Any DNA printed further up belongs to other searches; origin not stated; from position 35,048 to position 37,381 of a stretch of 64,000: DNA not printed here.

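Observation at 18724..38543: Recurring two-gene module: Tat-exported Gfo/Idh/MocA dehydrogenase followed by a secreted HEAT-repeat protein (two copies about 14 kb apart)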

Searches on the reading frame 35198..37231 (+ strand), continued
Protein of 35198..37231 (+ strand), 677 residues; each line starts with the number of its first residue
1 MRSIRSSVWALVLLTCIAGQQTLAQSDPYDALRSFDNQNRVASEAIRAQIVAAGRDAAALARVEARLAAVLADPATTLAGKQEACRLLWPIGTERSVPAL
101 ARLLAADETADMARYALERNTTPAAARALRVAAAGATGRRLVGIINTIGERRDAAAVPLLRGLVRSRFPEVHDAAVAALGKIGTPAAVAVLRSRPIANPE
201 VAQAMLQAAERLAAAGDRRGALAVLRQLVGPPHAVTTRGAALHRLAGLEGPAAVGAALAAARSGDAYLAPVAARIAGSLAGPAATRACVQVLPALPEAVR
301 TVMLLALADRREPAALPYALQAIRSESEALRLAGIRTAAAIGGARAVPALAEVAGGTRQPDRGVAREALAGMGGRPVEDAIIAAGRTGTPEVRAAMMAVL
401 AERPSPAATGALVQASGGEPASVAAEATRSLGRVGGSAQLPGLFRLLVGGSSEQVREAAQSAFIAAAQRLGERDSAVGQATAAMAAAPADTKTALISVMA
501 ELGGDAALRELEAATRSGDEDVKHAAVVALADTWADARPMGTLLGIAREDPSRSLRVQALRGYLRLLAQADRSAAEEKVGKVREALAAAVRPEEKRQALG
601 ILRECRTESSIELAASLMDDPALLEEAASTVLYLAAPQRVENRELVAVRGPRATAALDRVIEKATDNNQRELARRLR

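Call 28: find_related_loci(query=A3, collection=genome_contigs, flank=10000)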
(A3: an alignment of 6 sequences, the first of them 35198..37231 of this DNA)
Query A3 (677 aa) in genome_contigs; peptide patterns used: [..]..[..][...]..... (x = any residue, [..] = any of these).
186 stretches matched a pattern; 156 encode a relative of the query (tblastn E <= 1e-3); the best 80 are kept; 80 distinct loci.
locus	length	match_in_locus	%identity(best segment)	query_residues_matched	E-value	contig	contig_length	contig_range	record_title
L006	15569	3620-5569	43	27-677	7e-116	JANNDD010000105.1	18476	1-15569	MAG: Armatimonas sp. isolate OTE_78_concoct_371 OTE_78_k141_175739, whole genome shotgun sequence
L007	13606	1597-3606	42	9-676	1e-115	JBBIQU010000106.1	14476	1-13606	MAG: Chthonomonadales bacterium isolate PBS170224_bin_333 NODE_1514_length_14476_cov_4.992996, whole genome shotgun sequ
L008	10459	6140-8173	41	1-677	8e-121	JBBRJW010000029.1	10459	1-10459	MAG: Chthonomonadales bacterium isolate Co_metawrap_2902 Cmw_2902_k141_21113657_length_10459_cov_7.0000, whole genome sh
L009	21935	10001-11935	40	25-676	3e-83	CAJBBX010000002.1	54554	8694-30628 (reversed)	MAG: uncultured Chthonomonas sp. isolate Loc090907-8-6m_bin-692 genome assembly, contig: bin-692:002/188, whole genome s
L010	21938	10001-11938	39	24-676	1e-88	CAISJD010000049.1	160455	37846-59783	MAG: uncultured Chthonomonas sp. isolate LaPlata-b_bin-0775 genome assembly, contig: bin-0775:049/211, whole genome shot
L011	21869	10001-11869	32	17-642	6e-70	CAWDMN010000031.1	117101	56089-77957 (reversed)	MAG: uncultured Acidobacteriota bacterium isolate MFD04492.bin.1.129 genome assembly, contig: contig_38278, whole genome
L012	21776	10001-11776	34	81-676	2e-62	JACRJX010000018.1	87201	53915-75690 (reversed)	MAG: Verrucomicrobia bacterium isolate NC_groundwater_1840_Pr3_B-0.1um_61_25 SR-2_scaffold_141_1016138, whole genome sho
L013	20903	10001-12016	33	6-675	2e-60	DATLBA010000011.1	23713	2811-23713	MAG TPA_asm: Phycisphaerae bacterium isolate SMAG_U14286 k141_2586275, whole genome shotgun sequence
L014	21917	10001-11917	34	28-668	8e-60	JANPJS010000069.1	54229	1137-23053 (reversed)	MAG: Abditibacteriaceae bacterium isolate VAR_61_metabat_366 VAR_61_k141_2947373, whole genome shotgun sequence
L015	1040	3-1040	44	88-433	2e-64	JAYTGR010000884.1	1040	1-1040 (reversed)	MAG: Chthonomonadaceae bacterium isolate GFS_2368 GFS_2368_883, whole genome shotgun sequence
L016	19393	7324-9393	29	1-677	6e-58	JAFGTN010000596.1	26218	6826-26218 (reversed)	MAG: Pirellulales bacterium isolate Zod_Metabat.975 k87_9471124, whole genome shotgun sequence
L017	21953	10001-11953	30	30-635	2e-55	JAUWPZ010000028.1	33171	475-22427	MAG: Sedimentisphaerales bacterium isolate CSMAG_2489 CSMAG_2489_k141_149755_length_33171_cov_13.9913, whole genome shot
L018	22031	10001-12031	29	2-676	9e-53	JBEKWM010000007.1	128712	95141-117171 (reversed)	MAG: Sedimentisphaerales bacterium isolate SPRUCE 628 SPRUCE_628_7, whole genome shotgun sequence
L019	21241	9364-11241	32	6-631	3e-51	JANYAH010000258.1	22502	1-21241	MAG: Candidatus Solibacter sp. isolate GL140_5_metabat_219_sub GL140_5_k141_2169372, whole genome shotgun sequence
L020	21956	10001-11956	31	8-646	3e-51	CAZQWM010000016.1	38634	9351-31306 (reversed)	MAG TPA_asm: uncultured Pirellulales bacterium isolate binchicken_co196_371 genome assembly, contig: NODE_1139_length_38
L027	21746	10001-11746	33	81-666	2e-47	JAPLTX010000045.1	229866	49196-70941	MAG: Verrucomicrobia bacterium isolate LacPavin_0818_WC55_MAG_62_14 LacPavin_0818_WC55_scaffold_80003, whole genome shot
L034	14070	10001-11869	30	18-642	1e-41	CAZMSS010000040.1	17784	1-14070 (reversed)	MAG TPA_asm: uncultured Verrucomicrobiota bacterium isolate binchicken_co2_359 genome assembly, contig: NODE_2174_length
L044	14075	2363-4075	33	60-627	1e-35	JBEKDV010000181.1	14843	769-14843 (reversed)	MAG: Candidatus Solibacter sp. isolate SPRUCE 191 SPRUCE_191_181, whole genome shotgun sequence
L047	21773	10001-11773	36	44-614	4e-48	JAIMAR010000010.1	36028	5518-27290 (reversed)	MAG: Bryobacteraceae bacterium isolate HOT.MAX.089 Contig10, whole genome shotgun sequence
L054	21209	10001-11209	34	50-446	1e-29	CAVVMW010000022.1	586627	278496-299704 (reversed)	MAG: uncultured bacterium isolate MFD03726.bin.2.170 genome assembly, contig: contig_35215, whole genome shotgun sequenc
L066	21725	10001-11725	33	64-635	8e-26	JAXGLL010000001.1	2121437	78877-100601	MAG: Akkermansiaceae bacterium isolate AnMBR.bin208 bin208_1, whole genome shotgun sequence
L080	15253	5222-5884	41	29-239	6e-23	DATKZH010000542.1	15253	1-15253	MAG TPA_asm: Thermoguttaceae bacterium isolate SMAG_U14240 k141_546781, whole genome shotgun sequence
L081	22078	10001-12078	41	28-642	7e-23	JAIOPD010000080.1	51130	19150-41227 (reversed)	MAG: Planctomycetia bacterium isolate LakeFargette_0920_ALND_MAG_67_38 LacPavin_0920_ALND_scaffold_220338, whole genome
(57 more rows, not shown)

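Call 35: search_solved_structures(query=window:35198-37231:+, max_evalue=0.01)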
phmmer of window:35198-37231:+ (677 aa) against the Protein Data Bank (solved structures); distinct sequences matched with E-value up to 0.01: 18.
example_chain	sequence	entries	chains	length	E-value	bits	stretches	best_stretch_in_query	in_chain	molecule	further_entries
9sah_A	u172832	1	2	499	2.3e-12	50.1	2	146-350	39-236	E4-NB2 synthetic fusion protein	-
4zv6_A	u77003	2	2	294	2.2e-08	37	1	149-394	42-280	AlphaRep-7 | alpha-Rep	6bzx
6ft5_A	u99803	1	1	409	5.9e-08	35.5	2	237-423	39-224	alphaRep A3_A3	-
6fsq_A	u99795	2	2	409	3.6e-07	32.9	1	237-423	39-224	alphaRep A3_bGFPD | A3_bGFPD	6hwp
4xl5_C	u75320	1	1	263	5.2e-06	29.1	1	147-354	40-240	bGFP-A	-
6gwc_C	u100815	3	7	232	5.8e-06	28.9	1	171-354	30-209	iE5 ALPHAREP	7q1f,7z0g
8aw4_B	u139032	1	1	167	1.4e-05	27.7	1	320-460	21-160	ALPHAREP bGFPD-YY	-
7p0h_A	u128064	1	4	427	5.1e-05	25.8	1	175-365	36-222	Helicobacter pylori ComF fused to an artificial alphaREP crystallization helper (named B2)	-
9rhz_A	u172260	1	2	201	0.00011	24.8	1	241-395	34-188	ALPHAREP bE5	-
3ltj_A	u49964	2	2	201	0.00015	24.2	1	237-396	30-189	AlphaRep-4 | bA3-2: binder of A3 protein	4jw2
8aw4_A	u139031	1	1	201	0.00023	23.6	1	235-395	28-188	ALPHAREP bB-E3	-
3ltm_A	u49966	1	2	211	0.00036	23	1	237-396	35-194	Alpha-Rep4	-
6gx7_E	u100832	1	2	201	0.001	21.5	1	208-354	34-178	iiiA5 ALPHAREP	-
4xvp_D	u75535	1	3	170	0.002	20.6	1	174-290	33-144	BGFP-C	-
5dcq_A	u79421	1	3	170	0.0022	20.4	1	270-394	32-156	artificial repeat proteins (alphaREP3)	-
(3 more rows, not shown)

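Call 42: search_protein_families(library=pfam, proteins=[L027:7088-8644:-, L066:5265-7733:+, L019:15920-16813:+, L009:7806-8876:-, L044:5425-6534:+, L047:17423-20344:-, L017:6425-7432:+, L081:12205-15987:+, L034:8277-9461:+, L080:11457-14180:+], max_evalue=0.001)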
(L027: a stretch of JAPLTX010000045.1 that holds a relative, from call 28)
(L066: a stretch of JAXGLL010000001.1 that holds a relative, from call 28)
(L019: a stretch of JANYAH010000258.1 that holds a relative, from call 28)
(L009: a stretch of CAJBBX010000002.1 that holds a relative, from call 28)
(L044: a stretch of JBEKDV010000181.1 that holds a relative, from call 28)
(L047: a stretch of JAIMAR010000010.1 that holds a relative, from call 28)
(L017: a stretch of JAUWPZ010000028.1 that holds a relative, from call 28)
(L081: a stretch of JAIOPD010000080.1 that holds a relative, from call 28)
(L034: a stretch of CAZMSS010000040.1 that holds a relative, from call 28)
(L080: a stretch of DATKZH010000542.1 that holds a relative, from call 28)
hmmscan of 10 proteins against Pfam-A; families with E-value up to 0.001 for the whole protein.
L027:7088-8644:- (519 aa): 0 families

L066:5265-7733:+ (823 aa): 2 families
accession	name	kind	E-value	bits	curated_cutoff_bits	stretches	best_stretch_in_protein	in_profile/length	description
PF13231.12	PMT_2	-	1.7e-10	41.8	26.1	1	377-493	20-133/160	Dolichyl-phosphate-mannose-protein mannosyltransferase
PF02366.24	PMT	-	1.3e-05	25.3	22.7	1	372-483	76-193/245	Dolichyl-phosphate-mannose-protein mannosyltransferase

L019:15920-16813:+ (298 aa): 1 family
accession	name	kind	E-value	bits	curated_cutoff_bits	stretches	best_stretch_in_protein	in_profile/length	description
PF22633.2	F5_F8_type_C_2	-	9.8e-05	23.3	27.8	1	168-254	3-74/91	NedA-like, galactose-binding domain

L009:7806-8876:- (357 aa): 0 families

L044:5425-6534:+ (370 aa): 4 families
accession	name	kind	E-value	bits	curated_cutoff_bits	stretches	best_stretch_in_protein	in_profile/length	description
PF13561.12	adh_short_C2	-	1e-65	222.1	27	1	131-367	1-235/236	Enoyl-(Acyl carrier protein) reductase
PF00106.31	adh_short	-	2.6e-53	180.9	26.6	1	125-314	1-188/195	short chain dehydrogenase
PF08659.16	KR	-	1.7e-13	51.3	22.6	1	127-283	3-157/180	KR domain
PF23441.1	SDR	-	1.4e-05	25.1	27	1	121-314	4-200/258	SDR-like rossmann domain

L047:17423-20344:- (974 aa): 8 families
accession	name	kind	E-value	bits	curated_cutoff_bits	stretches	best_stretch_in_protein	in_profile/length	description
PF00158.32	Sigma54_activat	-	5.4e-72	241.4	20.2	1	663-829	1-167/168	Sigma-54 interaction domain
PF00072.30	Response_reg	-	4.2e-27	95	30.2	1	527-634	1-110/111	Response regulator receiver domain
PF25601.1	AAA_lid_14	-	7.5e-27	93.4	27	1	835-912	1-78/87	AAA+ ATPase lid domain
PF14532.12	Sigma54_activ_2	-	9.1e-18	65.3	25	1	664-834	1-138/138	Sigma-54 interaction domain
PF02954.25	HTH_8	-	4e-14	52.5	22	1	926-966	1-41/42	Bacterial regulatory protein, Fis family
PF07728.20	AAA_5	-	3.6e-05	24.2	22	1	687-805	2-123/139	AAA domain (dynein-related subfamily)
PF13556.12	HTH_30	-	0.0003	20.9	27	1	940-966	9-35/59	PucR C-terminal helix-turn-helix domain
PF13191.12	AAA_16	-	0.00034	21.6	32.6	1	663-723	2-63/167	AAA ATPase domain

L017:6425-7432:+ (336 aa): 1 family
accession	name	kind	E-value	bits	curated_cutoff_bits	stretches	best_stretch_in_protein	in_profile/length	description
PF01261.30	AP_endonuc_2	-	1.5e-45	156.3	31.1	1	23-317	2-248/249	Xylose isomerase-like TIM barrel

L081:12205-15987:+ (1261 aa): 0 families

L034:8277-9461:+ (395 aa): 0 families

L080:11457-14180:+ (908 aa): 9 families
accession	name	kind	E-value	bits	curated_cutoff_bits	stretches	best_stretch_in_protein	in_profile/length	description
PF00474.23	SSF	-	3.1e-49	168.4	22.8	1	442-846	1-404/406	Sodium:solute symporter family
PF24996.1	NANM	-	7.8e-31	107.6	45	2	56-174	223-350/350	N-acetylneuraminate epimerase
PF24681.1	Kelch_KLHDC2_KLHL20_DRC7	-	1.2e-11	44.8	50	1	133-300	52-206/221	KLHDC2/KLHL20/DRC7 Kelch-repeats domain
PF07646.21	Kelch_2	-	5.7e-11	42.2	21.3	1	238-291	1-47/48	Kelch motif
PF13964.12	Kelch_6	-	1.9e-10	40.8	25.3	0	185-233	3-45/50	Kelch motif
PF01344.31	Kelch_1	-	1.3e-08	34.6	20.1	0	265-290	19-44/46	Kelch motif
PF13415.12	Kelch_3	-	4.5e-08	33.5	22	0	193-240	1-41/48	Galactose oxidase, central domain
PF13418.12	Kelch_4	-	0.00011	22.5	21.6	0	270-292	26-48/49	Galactose oxidase, central domain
PF24981.1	Beta-prop_ATRN-LZTR1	-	0.00013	21.8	50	1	193-318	159-282/289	Attractin/LZTR1 beta-propeller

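Call 56: predict_structure(alignment_id=A4)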
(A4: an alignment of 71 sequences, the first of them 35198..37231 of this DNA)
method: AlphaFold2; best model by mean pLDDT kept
length: 677 residues; sequences in the alignment: 71
mean_pLDDT: 95.6   pTM: 0.82
mean pLDDT of the five models: 95.6, 95.3, 95.0, 94.9, 94.8
residues with pLDDT >= 90: 643; 70-90: 10; 50-70: 16; < 50: 8
segments of 3 or more residues with pLDDT < 50: 18-23
pLDDT, mean of each block of 10 residues (from residue 1): 61 58 72 94 97 97 98 98 98 98 97 97 98 97 98 98 97 98 98 96 98 98 97 96 97 97 96 98 97 97 98 98 98 98 98 96 98 98 98 98 97 96 98 97 95 94 98 97 94 97 97 97 98 96 98 97 96 93 97 97 97 98 98 97 95 98 97 97
secondary structure, 60 per line:
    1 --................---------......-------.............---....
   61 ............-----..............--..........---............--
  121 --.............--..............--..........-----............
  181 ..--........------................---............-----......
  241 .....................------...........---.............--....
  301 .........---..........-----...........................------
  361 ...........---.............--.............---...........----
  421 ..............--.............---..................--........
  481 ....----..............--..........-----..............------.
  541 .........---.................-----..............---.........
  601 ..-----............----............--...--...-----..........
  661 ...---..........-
elements in order: H3-18 H28-33 H41-53 H57-72 H78-91 H94-103 H107-118 H123-135 H138-151 H154-163 H169-182 H185-192 H199-214 H218-229 H235-261 H268-278 H282-294 H297-309 H313-322 H328-354 H361-371 H375-387 H390-402 H406-416 H421-434 H437-449 H453-470 H473-484 H489-502 H505-514 H520-533 H540-549 H553-569 H575-588 H592-602 H608-619 H624-635 E638-640 E643-645 H651-663 H667-676

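Call 59: fold_search(model_id=the predicted structure, library=pdb)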
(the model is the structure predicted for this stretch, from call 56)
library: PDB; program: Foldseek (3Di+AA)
matches with E <= 10: 1406; with E <= 0.001: 389
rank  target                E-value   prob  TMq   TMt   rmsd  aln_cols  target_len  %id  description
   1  7z8v_D                3.5e-09  1.00  0.38  0.25  22.1       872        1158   11  CAND1-SCF-SKP2 (SKP1deldel) CAND1 engaged SCF rocked (released 2023-04-19)
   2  7z8t_D                1.1e-08  1.00  0.36  0.24  25.2       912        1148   12  CAND1-SCF-SKP2 CAND1 engaged SCF rocked (released 2023-04-19)
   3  7q3l_A                2.0e-08  1.00  0.31  0.27  21.6       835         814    9  Human 17S U2 snRNP 5' domain (released 2022-03-30)
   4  7pks_p                2.8e-08  1.00  0.34  0.39  13.8       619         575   16  Structural basis of Integrator-mediated transcription regulation (released 2021-12-08)
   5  2z5o_A                4.6e-08  1.00  0.28  0.24  29.3       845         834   13  Complex of Transportin 1 with JKTBP NLS (released 2007-10-23)
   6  6fsq                  6.2e-08  1.00  0.23  0.39  22.7       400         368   22  Structure of A3_bGFPD, an artificial bi-domain protein based on two different alphaRep domains : A3 and a GFP binding do (released 2018-08-08)
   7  5j3v_A                9.0e-08  1.00  0.28  0.24  30.4       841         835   12  Crystal structure of human Karyopherin-beta2 bound to the histone H3 tail (released 2016-09-21)
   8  8uwb_D                1.3e-07  1.00  0.37  0.42  11.4       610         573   17  Crystal structure of PP2A PPP2R1A-PPP2CA-PPP2R5E phosphatase. (released 2024-04-17)
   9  4jlq_A                1.6e-07  1.00  0.27  0.23  29.9       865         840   13  Crystal structure of human Karyopherin-beta2 bound to the PY-NLS of Saccharomyces cerevisiae NAB2 (released 2013-04-03)
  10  5yvi_A                1.8e-07  1.00  0.28  0.24  28.6       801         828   13  Crystal structure of Karyopherin beta2 in complex with FUS(456-526) (released 2018-05-16)
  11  5j3v_B                1.8e-07  1.00  0.27  0.24  32.8       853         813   12  Crystal structure of human Karyopherin-beta2 bound to the histone H3 tail (released 2016-09-21)
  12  7dco_1                2.1e-07  1.00  0.36  0.28  23.6       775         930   12  Cryo-EM structure of the activated spliceosome (Bact complex) at an atomic resolution of 2.5 angstrom (released 2021-03-17)
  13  3w3t                  2.2e-07  1.00  0.32  0.23  31.1       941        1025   11  Crystal structure of Kap121p (released 2013-04-10)
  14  2ie3_A                3.1e-07  1.00  0.42  0.48   9.2       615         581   16  Structure of the Protein Phosphatase 2A Core Enzyme Bound to Tumor-inducing Toxins (released 2006-11-07)
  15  3w3v                  3.6e-07  1.00  0.32  0.23  31.2       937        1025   11  Crystal structure of Kap121p mutant D353K/E396K/D438K (released 2013-04-10)
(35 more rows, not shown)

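Call 65: find_encoding_contigs(protein=P0087, flank=6000, max_places=2)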
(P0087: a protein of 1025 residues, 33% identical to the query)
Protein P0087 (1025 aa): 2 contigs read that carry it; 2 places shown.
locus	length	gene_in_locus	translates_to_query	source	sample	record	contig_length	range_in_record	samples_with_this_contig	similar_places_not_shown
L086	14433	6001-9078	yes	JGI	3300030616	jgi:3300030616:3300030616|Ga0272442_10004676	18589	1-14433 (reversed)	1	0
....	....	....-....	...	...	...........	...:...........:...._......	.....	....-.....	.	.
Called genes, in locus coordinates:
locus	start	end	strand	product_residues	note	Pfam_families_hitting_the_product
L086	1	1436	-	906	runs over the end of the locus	-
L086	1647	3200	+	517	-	PF00884:Sulfatase, PF01663:Phosphodiest, PF16347:SGSH_C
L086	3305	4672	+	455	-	PF04734:Ceramidase_alk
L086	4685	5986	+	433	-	PF01408:GFO_IDH_MocA, PF19051:GFO_IDH_MocA_C2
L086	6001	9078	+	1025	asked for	PF13646:HEAT_2 (weak), PF02985:HEAT (faint), PF13646:HEAT_2, PF06439:3keto-disac_hyd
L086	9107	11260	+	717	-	PF04734:Ceramidase_alk (weak), PF13385:Laminin_G_3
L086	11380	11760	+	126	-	-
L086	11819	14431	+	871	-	?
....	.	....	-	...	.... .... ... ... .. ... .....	-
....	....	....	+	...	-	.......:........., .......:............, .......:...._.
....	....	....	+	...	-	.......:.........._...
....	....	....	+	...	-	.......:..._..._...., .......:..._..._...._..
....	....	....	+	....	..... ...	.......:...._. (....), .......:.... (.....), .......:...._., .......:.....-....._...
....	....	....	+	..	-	?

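Call 66: find_encoding_contigs(protein=P0034, flank=6000, max_places=2)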
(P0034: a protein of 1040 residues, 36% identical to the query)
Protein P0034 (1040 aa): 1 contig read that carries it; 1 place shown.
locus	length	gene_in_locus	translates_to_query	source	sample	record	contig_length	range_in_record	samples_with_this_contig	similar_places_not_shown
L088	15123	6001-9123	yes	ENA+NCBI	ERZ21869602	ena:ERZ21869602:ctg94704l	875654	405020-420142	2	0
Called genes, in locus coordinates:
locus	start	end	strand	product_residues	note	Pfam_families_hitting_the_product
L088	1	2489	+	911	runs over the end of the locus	PF18998:Flg_new_2 (weak)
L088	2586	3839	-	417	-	PF00675:Peptidase_M16, PF05193:Peptidase_M16_C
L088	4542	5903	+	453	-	PF01408:GFO_IDH_MocA, PF22725:GFO_IDH_MocA_C3 (faint), PF19051:GFO_IDH_MocA_C2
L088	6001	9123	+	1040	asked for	PF06283:ThuA, PF02985:HEAT (faint), PF13646:HEAT_2, PF00754:F5_F8_type_C, PF22633:F5_F8_type_C_2 (weak)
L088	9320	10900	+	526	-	PF20154:LNT_N, PF00795:CN_hydrolase (weak)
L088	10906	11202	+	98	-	-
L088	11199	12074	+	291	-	PF09721:Exosortase_EpsH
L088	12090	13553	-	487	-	PF01435:Peptidase_M48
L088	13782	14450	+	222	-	PF00697:PRAI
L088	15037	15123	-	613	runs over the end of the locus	-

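Call 67: find_encoding_contigs(protein=P0039, flank=6000, max_places=2)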
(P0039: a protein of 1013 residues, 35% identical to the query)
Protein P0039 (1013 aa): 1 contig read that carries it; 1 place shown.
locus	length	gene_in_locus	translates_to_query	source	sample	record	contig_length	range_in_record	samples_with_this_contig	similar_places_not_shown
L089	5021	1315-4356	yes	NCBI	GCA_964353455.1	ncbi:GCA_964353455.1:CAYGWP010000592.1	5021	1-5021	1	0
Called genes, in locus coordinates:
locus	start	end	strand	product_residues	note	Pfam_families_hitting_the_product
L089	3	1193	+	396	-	?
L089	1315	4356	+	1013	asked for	PF02985:HEAT (faint), PF13646:HEAT_2, PF01261:AP_endonuc_2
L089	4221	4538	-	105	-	-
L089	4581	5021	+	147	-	?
